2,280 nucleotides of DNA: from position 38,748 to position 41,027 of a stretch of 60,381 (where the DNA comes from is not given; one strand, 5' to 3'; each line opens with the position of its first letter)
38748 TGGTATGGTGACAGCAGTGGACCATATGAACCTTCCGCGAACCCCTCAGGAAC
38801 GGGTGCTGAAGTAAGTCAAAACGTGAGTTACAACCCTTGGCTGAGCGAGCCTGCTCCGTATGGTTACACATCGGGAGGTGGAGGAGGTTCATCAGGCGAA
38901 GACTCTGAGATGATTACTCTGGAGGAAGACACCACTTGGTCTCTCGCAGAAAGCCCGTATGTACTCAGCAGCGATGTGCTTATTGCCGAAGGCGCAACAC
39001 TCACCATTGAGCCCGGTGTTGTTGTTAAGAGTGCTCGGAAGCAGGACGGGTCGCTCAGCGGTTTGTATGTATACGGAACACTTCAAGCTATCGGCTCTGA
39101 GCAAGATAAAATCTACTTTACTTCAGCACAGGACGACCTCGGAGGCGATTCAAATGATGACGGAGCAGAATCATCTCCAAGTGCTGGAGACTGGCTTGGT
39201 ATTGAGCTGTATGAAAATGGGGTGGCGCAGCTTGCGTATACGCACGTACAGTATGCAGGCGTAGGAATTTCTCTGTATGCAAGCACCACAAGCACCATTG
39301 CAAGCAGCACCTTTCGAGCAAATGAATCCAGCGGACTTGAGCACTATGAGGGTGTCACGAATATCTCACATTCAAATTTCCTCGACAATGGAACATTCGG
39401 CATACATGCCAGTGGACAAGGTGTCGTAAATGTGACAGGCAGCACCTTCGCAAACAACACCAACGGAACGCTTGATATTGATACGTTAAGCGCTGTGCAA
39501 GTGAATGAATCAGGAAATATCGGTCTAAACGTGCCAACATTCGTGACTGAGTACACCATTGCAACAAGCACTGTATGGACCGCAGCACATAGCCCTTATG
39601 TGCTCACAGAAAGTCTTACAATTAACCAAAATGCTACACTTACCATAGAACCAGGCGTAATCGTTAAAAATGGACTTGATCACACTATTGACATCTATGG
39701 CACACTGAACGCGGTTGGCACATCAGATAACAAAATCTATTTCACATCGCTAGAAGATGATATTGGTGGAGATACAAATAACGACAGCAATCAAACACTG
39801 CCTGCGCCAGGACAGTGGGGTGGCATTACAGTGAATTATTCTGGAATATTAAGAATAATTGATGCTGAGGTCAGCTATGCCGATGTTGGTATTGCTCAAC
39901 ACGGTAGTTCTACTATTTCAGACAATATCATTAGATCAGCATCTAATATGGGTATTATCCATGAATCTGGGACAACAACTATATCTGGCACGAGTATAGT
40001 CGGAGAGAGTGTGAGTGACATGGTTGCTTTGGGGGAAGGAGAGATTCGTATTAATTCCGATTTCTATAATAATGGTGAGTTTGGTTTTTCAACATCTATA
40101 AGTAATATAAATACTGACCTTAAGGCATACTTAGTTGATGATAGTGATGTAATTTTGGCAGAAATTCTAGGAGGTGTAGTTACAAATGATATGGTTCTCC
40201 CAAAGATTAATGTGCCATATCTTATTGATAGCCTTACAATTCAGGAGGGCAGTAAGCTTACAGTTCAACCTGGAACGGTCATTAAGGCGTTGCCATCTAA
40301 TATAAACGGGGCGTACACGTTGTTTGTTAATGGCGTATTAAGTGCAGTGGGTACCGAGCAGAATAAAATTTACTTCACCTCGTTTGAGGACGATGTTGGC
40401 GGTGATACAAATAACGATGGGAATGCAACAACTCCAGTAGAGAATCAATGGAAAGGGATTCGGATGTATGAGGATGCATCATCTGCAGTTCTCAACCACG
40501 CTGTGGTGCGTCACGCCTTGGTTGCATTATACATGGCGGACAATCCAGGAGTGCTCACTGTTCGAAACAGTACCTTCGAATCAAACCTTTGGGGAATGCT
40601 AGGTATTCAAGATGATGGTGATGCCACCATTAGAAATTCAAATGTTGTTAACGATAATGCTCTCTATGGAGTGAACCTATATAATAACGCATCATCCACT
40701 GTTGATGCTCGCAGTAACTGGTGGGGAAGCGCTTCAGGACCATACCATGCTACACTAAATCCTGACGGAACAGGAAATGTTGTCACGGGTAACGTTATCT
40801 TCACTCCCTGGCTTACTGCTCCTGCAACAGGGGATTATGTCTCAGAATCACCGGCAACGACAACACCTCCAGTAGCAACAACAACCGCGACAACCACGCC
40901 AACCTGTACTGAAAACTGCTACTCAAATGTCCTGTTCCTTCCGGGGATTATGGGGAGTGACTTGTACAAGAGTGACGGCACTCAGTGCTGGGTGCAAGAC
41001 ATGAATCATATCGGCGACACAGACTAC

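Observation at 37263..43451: Giant beta-helix surface protein carrying an LCAT-like lipase/acyltransferase domain: candidate host-contact, lipid-harvesting machine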

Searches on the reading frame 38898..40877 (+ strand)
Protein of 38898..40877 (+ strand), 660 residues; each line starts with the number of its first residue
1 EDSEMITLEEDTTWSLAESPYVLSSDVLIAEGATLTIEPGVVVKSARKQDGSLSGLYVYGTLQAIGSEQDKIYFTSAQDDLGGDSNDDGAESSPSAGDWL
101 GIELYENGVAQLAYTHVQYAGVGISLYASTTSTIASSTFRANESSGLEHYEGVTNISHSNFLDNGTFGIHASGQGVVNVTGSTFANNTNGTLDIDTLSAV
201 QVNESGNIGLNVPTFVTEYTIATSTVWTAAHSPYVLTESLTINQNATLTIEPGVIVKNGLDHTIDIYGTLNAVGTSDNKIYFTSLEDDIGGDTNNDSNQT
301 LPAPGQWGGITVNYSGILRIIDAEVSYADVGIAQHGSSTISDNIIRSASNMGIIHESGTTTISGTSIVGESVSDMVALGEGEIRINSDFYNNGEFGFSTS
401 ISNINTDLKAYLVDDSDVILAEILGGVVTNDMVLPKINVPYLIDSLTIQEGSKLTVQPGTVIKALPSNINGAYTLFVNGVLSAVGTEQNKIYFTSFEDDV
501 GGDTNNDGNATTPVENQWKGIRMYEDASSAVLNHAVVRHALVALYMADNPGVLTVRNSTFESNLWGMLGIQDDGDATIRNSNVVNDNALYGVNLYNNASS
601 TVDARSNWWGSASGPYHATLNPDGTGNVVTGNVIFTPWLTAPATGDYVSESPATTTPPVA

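Call 78: predict_structure(alignment_id=A3)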
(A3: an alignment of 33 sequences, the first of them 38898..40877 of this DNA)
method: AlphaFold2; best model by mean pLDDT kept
length: 660 residues; sequences in the alignment: 33
mean_pLDDT: 76.8   pTM: 0.61
mean pLDDT of the five models: 76.8, 76.3, 75.2, 74.6, 73.5
residues with pLDDT >= 90: 241; 70-90: 221; 50-70: 88; < 50: 110
segments of 3 or more residues with pLDDT < 50: 195-211, 390-418, 571-582, 585-606, 637-660
pLDDT, mean of each block of 10 residues (from residue 1): 82 98 96 98 93 94 98 96 86 89 94 98 84 95 90 89 85 75 73 49 35 57 83 83 94 93 96 96 92 78 93 96 96 90 90 84 79 58 53 42 39 43 66 82 86 92 72 80 94 89 75 73 85 88 69 81 59 43 43 34 48 78 79 49 38 39
secondary structure, 60 per line:
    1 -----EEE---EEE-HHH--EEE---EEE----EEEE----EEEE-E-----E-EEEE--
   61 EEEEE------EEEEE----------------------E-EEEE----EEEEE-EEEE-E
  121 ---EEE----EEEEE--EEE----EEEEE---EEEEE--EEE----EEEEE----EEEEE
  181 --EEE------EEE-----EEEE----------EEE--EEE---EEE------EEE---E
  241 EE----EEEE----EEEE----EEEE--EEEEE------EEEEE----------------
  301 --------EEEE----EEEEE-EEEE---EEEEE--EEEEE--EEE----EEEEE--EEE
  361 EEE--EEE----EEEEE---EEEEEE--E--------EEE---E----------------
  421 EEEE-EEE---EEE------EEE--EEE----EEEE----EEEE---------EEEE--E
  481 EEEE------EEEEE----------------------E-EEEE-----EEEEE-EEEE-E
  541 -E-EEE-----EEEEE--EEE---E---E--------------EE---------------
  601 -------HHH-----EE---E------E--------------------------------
elements in order: E6-8 E12-14 E21-23 E27-29 E34-37 E42-45 E55-58 E61-65 E72-76 E101-104 E109-113 E115-118 E124-126 E131-135 E138-140 E145-149 E153-157 E160-162 E167-171 E176-180 E183-185 E192-194 E200-203 E214-216 E219-221 E225-227 E234-236 E240-242 E247-250 E255-258 E263-266 E269-273 E280-284 E309-312 E317-321 E323-326 E330-334 E337-341 E344-346 E351-355 E358-363 E366-368 E373-377 E381-386 E398-400 E421-424 E426-428 E432-434 E441-443 E446-448 E453-456 E461-464 E474-477 E480-484 E491-495 E520-523 E529-533 E535-538 E544-546 E552-556 E559-561
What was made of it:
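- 38904..40832 (+): Beta-helix array 2: head modules 3-5 (residues ~548, ~762 and ~968 onward), ending in the NWWG...GP...PWL cap (1152-1184). The AF2 model of residues 546-1205 (pLDDT 76.8) shows three all-beta solenoid modules separated by low-confidence linkers (call 78).
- On Right-handed parallel beta-helix repeat proteins (Pfam PF13229): The AF2 model consists of short regular strands (call 78).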

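Call 81: fold_search(model_id=the predicted structure, library=pdb)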
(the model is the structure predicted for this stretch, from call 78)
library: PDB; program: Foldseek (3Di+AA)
matches with E <= 10: 443; with E <= 0.001: 1
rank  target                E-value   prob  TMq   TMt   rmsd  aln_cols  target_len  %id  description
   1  7kob                  9.1e-04  0.97  0.15  0.23  15.4       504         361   12  Crystal structure of antigen 43b from Escherichia coli CFT073 (released 2022-03-09)
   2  7koh_B                1.1e-03  0.90  0.17  0.19  16.5       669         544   11  Crystal structure of antigen 43 from Escherichia coli EDL933 (released 2022-03-09)
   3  7c7d_A                1.5e-03  1.00  0.19  0.22  11.2       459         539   10  Crystal structure of the catalytic unit of thermostable GH87 alpha-1,3-glucanase from Streptomyces thermodiastaticus s (released 2020-11-11)
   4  6bea                  2.5e-03  0.38  0.11  0.15  20.4       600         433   11  Crystal structure of the autotransporter UpaB from E. coli strain CFT073 (released 2019-04-10)
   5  7koh_D                2.7e-03  0.60  0.14  0.16  17.0       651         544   10  Crystal structure of antigen 43 from Escherichia coli EDL933 (released 2022-03-09)
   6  4nk6                  3.2e-03  1.00  0.23  0.32  11.3       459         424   10  Crystal Structure of the periplasmic alginate epimerase AlgG (released 2014-01-15)
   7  4ozz                  3.5e-03  0.97  0.16  0.24  16.9       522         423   11  Crystal Structure of the periplasmic alginate epimerase AlgG T265N T268M double mutant (released 2015-03-04)
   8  9ozd_C                3.8e-03  0.84  0.14  0.23  23.4       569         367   10  Crystal structure of the polysaccharide lyase RbmB from Vibrio cholerae bound to Vibrio Polysaccharide (released 2026-03-11)
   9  4nk8                  5.7e-03  0.99  0.21  0.28  11.7       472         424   10  Crystal Structure of the periplasmic alginate epimerase AlgG D317A mutant (released 2014-01-15)
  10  4q1q_A                5.7e-03  0.89  0.14  0.26  13.9       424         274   10  Crystal structure of TibC-catalyzed hyper-glycosylated TibA55-350 fragment (released 2014-09-17)
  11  7ko9                  6.5e-03  0.44  0.16  0.18  17.7       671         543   10  Crystal structure of antigen 43 from uropathogenic Escherichia coli UTI89 (released 2022-03-09)
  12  7o7t                  6.5e-03  0.38  0.14  0.13  23.6       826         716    9  Structure of the PL6 family alginate lyase Patl3640 from Pseudoalteromonas atlantica T6c in complex with 4-deoxy-L-eryth (released 2021-07-28)
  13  7dmk_D                1.2e-02  0.60  0.19  0.17  29.8       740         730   11  PL6 alginate lyase BcAlyPL6 (released 2021-10-06)
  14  4kh3                  1.2e-02  0.57  0.17  0.20  16.1       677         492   10  Structure of a bacterial self-associating protein (released 2014-01-15)
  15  9ozl_B                1.5e-02  0.72  0.14  0.24  23.0       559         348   10  Crystal structure of the polysaccharide lyase RbmB from Vibrio cholerae (released 2026-03-11)
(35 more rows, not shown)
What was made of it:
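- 38904..40832 (+): The best fold matches are weak: Ag43, AlgG, GH87, PL6 lyases, RbmB and phage tailspikes (call 81).
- On Right-handed parallel beta-helix repeat proteins (Pfam PF13229): The best fold matches are beta-helix proteins, but they are weak (call 81).
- Closest known: Right-handed parallel beta-helix surface proteins and enzymes. Same: They model as beta-solenoids whose best, though weak, matches are these proteins (calls 78, 81).
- Fold matches of the beta-helix part include AlgG, PL6 alginate lyases, the GH87 glucanase, RbmB and phage tailspikes (call 81).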
